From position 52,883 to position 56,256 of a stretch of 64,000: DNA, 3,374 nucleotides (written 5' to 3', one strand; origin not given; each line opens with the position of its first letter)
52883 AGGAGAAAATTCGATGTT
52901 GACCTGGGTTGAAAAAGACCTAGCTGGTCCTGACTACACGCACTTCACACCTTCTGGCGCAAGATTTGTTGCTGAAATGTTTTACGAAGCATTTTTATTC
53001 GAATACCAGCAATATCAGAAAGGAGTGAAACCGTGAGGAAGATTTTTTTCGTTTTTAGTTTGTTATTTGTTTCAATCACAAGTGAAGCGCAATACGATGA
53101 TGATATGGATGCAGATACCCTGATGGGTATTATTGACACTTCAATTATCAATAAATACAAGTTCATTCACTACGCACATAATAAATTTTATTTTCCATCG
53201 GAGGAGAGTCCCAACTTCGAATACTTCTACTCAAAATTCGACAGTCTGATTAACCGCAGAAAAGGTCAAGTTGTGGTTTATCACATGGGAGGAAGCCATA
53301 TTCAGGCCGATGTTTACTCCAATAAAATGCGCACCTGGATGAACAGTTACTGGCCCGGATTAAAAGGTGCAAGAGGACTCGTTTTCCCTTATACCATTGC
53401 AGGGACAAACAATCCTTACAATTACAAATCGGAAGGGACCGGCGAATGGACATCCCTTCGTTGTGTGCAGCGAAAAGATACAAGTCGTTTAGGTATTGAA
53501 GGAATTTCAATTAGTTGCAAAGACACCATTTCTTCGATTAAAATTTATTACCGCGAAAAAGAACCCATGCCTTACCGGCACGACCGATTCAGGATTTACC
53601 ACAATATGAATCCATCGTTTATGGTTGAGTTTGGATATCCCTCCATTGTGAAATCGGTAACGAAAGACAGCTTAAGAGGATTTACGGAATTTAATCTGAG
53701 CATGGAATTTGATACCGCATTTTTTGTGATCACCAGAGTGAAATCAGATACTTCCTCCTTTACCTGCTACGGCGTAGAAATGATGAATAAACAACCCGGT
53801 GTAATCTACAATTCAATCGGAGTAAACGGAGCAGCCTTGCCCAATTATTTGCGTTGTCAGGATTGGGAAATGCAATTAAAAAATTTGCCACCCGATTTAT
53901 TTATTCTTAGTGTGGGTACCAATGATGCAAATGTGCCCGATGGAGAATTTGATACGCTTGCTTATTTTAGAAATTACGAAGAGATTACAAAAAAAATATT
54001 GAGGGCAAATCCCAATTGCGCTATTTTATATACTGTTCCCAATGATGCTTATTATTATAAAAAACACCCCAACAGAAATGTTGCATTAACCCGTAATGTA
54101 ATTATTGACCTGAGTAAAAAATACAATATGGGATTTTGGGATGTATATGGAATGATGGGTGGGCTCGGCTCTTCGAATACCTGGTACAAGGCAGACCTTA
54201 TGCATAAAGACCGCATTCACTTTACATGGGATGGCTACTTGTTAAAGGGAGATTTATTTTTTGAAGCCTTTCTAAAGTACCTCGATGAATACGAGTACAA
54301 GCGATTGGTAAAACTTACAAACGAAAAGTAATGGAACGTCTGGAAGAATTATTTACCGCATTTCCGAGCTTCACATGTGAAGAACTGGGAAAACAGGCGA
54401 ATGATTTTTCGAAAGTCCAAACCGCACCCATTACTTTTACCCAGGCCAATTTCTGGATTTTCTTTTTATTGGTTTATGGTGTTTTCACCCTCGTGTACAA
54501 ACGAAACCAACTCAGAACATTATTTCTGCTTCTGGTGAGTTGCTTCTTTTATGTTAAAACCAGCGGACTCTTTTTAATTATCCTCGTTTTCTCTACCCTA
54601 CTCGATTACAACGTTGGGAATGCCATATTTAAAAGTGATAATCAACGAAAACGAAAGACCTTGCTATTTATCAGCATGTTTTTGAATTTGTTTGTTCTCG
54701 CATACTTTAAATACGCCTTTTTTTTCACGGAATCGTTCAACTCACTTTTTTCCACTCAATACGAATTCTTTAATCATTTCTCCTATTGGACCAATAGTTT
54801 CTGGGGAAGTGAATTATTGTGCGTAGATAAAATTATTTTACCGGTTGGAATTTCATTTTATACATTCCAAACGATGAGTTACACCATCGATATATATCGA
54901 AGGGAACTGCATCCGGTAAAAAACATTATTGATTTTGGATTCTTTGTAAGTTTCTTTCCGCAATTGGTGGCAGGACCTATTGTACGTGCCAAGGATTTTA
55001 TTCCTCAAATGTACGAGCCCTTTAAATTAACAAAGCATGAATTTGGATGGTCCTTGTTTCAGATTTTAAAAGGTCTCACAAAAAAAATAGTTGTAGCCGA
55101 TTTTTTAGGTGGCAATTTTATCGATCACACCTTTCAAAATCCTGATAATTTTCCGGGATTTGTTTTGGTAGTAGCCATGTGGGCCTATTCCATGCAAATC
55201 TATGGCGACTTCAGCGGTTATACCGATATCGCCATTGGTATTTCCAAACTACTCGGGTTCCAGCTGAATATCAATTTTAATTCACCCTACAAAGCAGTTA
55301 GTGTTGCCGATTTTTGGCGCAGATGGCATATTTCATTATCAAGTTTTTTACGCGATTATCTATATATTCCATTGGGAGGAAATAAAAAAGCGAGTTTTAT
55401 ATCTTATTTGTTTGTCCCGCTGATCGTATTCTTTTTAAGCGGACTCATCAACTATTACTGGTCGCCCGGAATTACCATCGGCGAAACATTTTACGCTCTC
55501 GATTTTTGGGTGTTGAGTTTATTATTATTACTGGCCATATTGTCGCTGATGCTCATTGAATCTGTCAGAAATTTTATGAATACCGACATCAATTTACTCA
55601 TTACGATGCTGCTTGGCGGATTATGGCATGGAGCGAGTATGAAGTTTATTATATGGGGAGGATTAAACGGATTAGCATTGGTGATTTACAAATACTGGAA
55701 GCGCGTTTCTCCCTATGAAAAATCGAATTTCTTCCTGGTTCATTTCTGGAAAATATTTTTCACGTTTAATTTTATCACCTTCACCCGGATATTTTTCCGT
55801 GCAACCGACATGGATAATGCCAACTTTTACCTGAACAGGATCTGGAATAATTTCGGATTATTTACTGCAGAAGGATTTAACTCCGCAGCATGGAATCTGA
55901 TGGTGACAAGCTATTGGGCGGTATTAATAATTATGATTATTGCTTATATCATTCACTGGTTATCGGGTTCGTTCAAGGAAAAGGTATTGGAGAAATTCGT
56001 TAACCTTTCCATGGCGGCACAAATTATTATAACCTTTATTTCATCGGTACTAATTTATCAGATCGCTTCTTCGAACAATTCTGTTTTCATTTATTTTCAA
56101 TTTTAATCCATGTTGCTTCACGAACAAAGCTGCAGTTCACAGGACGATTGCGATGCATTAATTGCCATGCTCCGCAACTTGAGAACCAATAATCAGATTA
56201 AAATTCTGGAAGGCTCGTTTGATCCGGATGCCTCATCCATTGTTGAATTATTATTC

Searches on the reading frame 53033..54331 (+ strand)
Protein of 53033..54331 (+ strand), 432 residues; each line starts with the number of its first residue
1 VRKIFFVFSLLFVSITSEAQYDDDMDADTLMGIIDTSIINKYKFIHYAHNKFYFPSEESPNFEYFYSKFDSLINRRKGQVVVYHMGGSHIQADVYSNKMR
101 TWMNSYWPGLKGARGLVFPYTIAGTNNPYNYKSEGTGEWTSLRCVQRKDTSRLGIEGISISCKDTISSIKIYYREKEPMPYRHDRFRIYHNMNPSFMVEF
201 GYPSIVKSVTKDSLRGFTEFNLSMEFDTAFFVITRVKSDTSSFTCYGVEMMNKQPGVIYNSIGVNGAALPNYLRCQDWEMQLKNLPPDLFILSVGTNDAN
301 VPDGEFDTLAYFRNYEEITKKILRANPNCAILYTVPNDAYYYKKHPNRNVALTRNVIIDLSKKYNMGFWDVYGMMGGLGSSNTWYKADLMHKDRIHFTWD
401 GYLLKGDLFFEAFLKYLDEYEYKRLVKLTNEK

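Call 86: search_protein_families(library=pfam, proteins=[window:53033-54331:+], max_evalue=0.00001)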
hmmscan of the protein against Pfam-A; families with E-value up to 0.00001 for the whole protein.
window:53033-54331:+ (432 aa): 1 family
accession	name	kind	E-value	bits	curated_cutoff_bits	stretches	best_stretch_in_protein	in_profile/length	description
PF13472.12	Lipase_GDSL_2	-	7.7e-14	53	32.9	1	257-402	35-176/178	GDSL-like Lipase/Acylhydrolase family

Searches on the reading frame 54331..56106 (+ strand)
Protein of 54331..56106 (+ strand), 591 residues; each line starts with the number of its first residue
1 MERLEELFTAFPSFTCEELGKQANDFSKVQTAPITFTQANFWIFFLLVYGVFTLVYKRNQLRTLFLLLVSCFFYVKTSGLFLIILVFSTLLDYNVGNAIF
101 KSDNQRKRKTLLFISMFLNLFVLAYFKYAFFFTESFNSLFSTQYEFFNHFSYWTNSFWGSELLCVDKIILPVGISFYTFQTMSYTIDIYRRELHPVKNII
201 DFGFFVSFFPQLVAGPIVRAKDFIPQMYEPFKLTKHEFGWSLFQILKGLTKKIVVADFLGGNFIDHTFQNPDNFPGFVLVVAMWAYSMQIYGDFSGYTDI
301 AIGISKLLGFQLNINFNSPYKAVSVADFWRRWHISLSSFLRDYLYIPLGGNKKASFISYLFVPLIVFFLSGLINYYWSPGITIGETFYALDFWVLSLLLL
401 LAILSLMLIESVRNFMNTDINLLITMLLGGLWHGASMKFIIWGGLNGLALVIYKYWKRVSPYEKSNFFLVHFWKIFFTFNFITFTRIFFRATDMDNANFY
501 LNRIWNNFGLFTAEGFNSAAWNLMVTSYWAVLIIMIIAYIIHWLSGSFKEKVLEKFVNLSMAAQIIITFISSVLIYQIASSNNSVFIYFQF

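Call 86: search_protein_families(library=pfam, proteins=[window:54331-56106:+], max_evalue=0.00001)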
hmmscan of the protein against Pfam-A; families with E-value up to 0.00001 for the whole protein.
window:54331-56106:+ (591 aa): 2 families
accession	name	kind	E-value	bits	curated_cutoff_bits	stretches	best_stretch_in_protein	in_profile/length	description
PF03062.24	MBOAT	-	9.7e-23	81.4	27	1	198-377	80-281/337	MBOAT, membrane-bound O-acyltransferase family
PF13813.11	MBOAT_2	-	4.6e-06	27.3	25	1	316-375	5-65/85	Membrane bound O-acyl transferase family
